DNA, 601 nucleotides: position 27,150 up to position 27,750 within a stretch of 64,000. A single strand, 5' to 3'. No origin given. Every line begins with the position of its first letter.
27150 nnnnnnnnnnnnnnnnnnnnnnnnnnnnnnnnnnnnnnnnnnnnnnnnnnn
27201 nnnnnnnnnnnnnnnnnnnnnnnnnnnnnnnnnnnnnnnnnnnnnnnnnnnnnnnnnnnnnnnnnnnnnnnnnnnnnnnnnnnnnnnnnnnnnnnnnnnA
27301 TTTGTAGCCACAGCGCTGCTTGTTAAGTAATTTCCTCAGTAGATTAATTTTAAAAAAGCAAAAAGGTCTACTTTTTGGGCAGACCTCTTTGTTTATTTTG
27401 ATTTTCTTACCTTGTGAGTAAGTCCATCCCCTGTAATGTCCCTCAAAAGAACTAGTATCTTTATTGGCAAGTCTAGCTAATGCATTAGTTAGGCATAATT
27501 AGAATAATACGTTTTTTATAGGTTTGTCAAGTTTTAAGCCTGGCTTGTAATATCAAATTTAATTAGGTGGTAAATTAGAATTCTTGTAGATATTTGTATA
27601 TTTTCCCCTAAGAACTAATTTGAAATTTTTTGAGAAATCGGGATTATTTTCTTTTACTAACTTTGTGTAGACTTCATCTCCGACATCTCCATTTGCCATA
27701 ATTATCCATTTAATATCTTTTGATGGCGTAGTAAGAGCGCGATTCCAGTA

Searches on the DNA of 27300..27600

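Call 67: search_rna_families(source=window, start=27300, end=27600, threshold=evalue, max_evalue=1)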
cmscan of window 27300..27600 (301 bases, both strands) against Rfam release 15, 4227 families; matches with E-value up to 1: 6.
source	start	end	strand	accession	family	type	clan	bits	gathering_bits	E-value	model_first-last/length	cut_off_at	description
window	27347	27475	-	RF01606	plasmodium_snoR31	Gene; snRNA; snoRNA; HACA-box;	-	22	60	0.86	1-145/145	no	small nucleolar RNA snoR31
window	27360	27428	-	RF02083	OrzO-P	Gene; antitoxin;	-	21.4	60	0.29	1-76/76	no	OrzO-P RNA antitoxin family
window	27357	27466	-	RF01859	Phe_leader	Cis-reg; leader;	-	20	55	0.44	1-125/125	no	Phenylalanine leader peptide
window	27346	27401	+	RF00697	mir-186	Gene; miRNA;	-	19.1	70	0.35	1-82/82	no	mir-186 microRNA precursor family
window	27352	27390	+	RF02607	AbsR25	Gene; sRNA;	-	18.7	47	0.51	126-164/164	no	Acinetobacter sRNA 25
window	27360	27450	-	RF02607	AbsR25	Gene; sRNA;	-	18.6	47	0.51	1-164/164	no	Acinetobacter sRNA 25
